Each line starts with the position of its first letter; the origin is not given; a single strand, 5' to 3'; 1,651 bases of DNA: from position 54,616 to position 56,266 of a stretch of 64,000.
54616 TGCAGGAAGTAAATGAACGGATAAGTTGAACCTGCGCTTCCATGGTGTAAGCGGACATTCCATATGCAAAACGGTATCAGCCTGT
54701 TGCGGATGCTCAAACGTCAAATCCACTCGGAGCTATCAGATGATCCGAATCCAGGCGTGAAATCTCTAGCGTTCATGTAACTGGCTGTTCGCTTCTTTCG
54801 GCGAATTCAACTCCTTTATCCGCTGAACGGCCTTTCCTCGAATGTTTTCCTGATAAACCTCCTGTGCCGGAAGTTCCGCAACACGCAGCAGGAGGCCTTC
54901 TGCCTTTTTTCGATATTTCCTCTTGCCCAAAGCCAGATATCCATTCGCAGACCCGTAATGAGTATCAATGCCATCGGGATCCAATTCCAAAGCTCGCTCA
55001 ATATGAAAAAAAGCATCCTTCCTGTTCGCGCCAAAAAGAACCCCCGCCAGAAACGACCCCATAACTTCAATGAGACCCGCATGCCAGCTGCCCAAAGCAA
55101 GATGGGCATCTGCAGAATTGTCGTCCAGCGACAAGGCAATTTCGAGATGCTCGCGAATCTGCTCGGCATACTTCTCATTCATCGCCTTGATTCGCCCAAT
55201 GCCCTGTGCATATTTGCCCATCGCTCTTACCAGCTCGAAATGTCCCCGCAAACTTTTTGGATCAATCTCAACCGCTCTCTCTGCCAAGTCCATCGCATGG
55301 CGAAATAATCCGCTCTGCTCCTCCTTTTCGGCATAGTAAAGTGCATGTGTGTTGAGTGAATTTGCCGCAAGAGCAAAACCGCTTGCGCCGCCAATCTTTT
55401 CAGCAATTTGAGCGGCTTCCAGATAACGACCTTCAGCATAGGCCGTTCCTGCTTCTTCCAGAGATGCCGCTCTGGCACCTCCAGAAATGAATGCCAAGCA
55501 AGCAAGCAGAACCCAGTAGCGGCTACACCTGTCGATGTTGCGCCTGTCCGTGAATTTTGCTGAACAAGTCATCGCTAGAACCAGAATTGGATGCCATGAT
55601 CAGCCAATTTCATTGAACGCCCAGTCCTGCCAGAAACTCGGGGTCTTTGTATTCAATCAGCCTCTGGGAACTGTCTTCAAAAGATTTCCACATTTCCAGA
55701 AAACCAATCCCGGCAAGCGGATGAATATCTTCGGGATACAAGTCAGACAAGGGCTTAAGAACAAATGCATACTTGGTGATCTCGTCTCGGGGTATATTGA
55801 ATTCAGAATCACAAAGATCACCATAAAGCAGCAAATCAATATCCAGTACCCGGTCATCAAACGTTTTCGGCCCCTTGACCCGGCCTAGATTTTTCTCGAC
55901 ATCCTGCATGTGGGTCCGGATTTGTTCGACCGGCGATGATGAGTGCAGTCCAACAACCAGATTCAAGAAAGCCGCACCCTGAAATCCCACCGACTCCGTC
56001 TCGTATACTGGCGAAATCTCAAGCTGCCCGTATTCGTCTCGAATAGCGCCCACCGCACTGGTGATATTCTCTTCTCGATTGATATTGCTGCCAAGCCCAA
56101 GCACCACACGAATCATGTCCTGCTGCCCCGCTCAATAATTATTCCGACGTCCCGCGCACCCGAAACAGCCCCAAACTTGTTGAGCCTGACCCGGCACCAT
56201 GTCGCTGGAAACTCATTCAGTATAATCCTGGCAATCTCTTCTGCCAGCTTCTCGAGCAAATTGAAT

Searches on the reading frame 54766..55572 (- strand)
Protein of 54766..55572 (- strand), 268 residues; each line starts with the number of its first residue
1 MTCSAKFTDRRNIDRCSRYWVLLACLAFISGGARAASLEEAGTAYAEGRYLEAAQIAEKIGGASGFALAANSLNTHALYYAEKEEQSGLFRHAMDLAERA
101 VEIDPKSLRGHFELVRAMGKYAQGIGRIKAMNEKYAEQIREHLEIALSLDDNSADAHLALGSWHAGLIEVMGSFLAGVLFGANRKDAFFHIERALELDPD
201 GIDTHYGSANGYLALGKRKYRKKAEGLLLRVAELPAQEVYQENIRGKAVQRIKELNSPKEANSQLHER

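Call 15: search_protein_families(library=ncbifam, proteins=[window:54766-55572:-])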
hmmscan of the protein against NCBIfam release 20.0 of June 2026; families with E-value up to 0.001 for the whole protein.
window:54766-55572:- (268 aa): 0 families

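Call 62: find_homologous_proteins(query=window:54766-55572:-, max_evalue=1e-20)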
Query window:54766-55572:- (268 aa): 24 proteins with E <= 1e-20 among 4403 candidates.
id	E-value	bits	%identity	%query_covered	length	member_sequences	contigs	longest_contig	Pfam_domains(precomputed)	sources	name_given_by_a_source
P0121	8.8e-170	581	99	100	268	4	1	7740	PF13414.13,PF21033.5,PF13428.13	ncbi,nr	ncbi:MAG: hypothetical protein OXD44_04825 [Gammaproteobacteria bacterium]|nr:hypothetical protein [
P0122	9.3e-141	486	83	100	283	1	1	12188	PF13414.13,PF21033.5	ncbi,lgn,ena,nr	ncbi:MAG: hypothetical protein F4X92_08000 [Gammaproteobacteria bacterium]|nr:hypothetical protein [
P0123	2.5e-135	468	81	100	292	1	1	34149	PF13414.13,PF21033.5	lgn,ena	-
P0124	1.3e-125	436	77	99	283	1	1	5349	PF13414.13,PF21033.5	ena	-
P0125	2.5e-123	428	77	100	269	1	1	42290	PF13414.13,PF21033.5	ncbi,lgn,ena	-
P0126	1.4e-99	351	63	96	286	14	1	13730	PF13414.13,PF21033.5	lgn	-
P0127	1.5e-97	344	65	95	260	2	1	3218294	PF21033.5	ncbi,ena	-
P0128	2.3e-95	337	63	95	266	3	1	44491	PF21033.5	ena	-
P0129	6.3e-72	260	50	100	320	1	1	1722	PF13414.13,PF21033.5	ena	-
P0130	6.9e-46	175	45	88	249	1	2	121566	PF13431.13,PF23914.2,PF13414.13,PF21033.5,PF13428.13,PF07719.24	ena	-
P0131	5.0e-45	172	42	91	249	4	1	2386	PF23914.2,PF13414.13,PF21033.5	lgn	-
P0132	4.8e-42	162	41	88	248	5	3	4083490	PF23914.2,PF21033.5,PF16811.12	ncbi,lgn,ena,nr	ncbi:MAG: hypothetical protein OXP28_09880 [Gammaproteobacteria bacterium]|nr:hypothetical protein [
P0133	1.6e-41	160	43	88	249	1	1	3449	PF13431.13,PF23914.2,PF21033.5,PF13428.13,PF07719.24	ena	-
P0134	4.2e-40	156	43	76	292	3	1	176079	PF23914.2,PF13414.13,PF21033.5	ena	-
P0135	6.2e-40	155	43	81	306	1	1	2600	PF14559.13,PF23914.2,PF13414.13,PF21033.5,PF07719.24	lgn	-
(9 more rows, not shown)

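Call 63: find_encoding_contigs(protein=P0122, flank=4000, max_places=1)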
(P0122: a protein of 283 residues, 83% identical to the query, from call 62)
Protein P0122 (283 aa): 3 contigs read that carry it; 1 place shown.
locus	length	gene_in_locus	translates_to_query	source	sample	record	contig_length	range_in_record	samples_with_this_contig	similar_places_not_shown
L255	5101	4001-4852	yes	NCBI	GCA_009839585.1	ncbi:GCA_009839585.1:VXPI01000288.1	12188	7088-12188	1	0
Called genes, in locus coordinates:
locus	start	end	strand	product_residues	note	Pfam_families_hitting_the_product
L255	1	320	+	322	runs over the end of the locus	PF00698:Acyl_transf_1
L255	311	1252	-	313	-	PF00850:Hist_deacetyl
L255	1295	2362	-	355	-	PF02574:S-methyl_trans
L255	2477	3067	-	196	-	PF02660:G3P_acyltransf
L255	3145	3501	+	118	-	PF02152:FolB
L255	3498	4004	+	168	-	PF01288:HPPK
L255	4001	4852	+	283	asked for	PF21033:RMD1-3, PF13414:TPR_11 (faint)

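Call 64: find_encoding_contigs(protein=P0123, flank=4000, max_places=1)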
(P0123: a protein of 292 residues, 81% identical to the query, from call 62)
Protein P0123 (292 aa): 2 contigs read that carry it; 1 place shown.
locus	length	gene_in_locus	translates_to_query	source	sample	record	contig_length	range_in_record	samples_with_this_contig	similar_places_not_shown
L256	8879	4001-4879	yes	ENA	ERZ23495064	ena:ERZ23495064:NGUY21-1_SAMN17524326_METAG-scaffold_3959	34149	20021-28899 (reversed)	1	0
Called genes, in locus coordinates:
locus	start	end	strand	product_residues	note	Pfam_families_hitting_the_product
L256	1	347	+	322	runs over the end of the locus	PF00698:Acyl_transf_1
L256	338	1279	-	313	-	PF00850:Hist_deacetyl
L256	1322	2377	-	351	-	PF02574:S-methyl_trans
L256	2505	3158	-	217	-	PF02660:G3P_acyltransf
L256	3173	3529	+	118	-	PF02152:FolB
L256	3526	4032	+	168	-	PF01288:HPPK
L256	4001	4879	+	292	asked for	PF21033:RMD1-3, PF13414:TPR_11 (faint)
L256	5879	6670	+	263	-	PF02607:B12-binding_2, PF02310:B12-binding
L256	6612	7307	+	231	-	PF07796:DUF1638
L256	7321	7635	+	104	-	PF13769:Virulence_fact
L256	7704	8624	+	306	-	PF00809:Pterin_bind, PF03599:CdhD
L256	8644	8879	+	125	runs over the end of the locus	PF04828:GFA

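Call 65: find_encoding_contigs(protein=P0125, flank=4000, max_places=1)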
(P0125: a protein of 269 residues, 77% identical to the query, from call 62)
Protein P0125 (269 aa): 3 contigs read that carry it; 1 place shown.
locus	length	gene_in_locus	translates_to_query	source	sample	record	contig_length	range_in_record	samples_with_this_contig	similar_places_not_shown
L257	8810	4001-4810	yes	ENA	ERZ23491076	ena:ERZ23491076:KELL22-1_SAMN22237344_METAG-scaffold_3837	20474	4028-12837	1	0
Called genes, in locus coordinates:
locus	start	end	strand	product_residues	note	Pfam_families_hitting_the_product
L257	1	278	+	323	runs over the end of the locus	PF00698:Acyl_transf_1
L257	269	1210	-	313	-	PF00850:Hist_deacetyl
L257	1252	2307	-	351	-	PF02574:S-methyl_trans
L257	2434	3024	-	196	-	PF02660:G3P_acyltransf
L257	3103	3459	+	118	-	PF02152:FolB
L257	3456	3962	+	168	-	PF01288:HPPK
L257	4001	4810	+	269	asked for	PF13414:TPR_11 (faint), PF21033:RMD1-3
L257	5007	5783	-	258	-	-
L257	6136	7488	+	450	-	PF04422:FrhB_FdhB_N, PF04432:FrhB_FdhB_C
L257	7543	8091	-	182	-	PF03358:FMN_red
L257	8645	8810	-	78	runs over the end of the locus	PF09360:zf-CDGSH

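Call 66: find_encoding_contigs(protein=P0127, flank=4000, max_places=1)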
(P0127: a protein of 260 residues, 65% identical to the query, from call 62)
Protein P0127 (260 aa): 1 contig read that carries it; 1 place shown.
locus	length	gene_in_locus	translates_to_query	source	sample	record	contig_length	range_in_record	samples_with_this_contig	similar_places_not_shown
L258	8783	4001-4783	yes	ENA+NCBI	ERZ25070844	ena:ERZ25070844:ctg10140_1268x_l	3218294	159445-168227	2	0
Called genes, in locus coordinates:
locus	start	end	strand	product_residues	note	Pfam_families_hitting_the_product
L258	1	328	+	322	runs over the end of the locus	PF00698:Acyl_transf_1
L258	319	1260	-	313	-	PF00850:Hist_deacetyl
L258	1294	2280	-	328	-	PF02574:S-methyl_trans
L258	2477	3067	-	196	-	PF02660:G3P_acyltransf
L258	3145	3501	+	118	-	PF02152:FolB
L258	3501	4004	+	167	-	PF01288:HPPK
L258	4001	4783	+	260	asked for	PF21033:RMD1-3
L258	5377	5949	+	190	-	PF00156:Pribosyltran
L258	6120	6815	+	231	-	PF02607:B12-binding_2, PF02310:B12-binding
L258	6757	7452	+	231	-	PF07796:DUF1638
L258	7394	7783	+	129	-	PF13769:Virulence_fact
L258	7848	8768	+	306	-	PF00809:Pterin_bind, PF03599:CdhD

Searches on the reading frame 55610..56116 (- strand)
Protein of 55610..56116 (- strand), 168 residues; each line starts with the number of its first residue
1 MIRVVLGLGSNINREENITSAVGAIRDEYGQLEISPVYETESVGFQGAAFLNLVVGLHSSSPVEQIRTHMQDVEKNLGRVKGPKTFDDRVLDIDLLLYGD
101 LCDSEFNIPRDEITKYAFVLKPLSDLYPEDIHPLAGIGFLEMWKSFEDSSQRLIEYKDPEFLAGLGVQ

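Call 6: find_encoding_contigs(protein=window:55610-56116:-, flank=10000, max_places=6)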
Protein window:55610-56116:- (168 aa): 9 contigs read that carry it; 6 places shown.
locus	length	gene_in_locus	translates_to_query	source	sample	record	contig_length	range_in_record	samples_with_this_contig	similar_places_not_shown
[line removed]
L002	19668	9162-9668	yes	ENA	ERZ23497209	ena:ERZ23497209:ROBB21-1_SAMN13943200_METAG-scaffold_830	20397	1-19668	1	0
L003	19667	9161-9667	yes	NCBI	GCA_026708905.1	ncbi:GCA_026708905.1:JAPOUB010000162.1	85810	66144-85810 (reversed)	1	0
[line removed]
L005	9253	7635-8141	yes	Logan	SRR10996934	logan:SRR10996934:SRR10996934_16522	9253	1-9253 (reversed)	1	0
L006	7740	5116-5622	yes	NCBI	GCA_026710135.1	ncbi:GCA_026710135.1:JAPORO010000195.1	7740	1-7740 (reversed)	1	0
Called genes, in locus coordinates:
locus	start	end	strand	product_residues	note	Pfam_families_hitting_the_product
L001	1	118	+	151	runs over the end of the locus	PF04390:LptE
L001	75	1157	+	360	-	PF06144:DNA_pol3_delta, PF14840:DNA_pol3_delt_C, PF21694:DNA_pol3_delta_C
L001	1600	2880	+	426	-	PF00171:Aldedh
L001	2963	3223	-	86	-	-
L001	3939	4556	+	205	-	PF00034:Cytochrom_C, PF13442:Cytochrome_CBB3 (weak)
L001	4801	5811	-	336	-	PF00763:THF_DHG_CYH, PF02882:THF_DHG_CYH_C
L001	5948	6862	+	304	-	PF00698:Acyl_transf_1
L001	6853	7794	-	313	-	PF00850:Hist_deacetyl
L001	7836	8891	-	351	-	PF02574:S-methyl_trans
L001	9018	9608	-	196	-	PF02660:G3P_acyltransf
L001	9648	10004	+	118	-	PF02152:FolB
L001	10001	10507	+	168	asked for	PF01288:HPPK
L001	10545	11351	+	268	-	PF13428:TPR_14 (faint), PF13414:TPR_11 (faint), PF21033:RMD1-3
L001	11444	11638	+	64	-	-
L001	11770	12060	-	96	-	-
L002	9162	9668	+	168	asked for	PF01288:HPPK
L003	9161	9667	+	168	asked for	PF01288:HPPK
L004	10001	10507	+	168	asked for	PF01288:HPPK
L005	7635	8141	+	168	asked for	PF01288:HPPK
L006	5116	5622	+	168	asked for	PF01288:HPPK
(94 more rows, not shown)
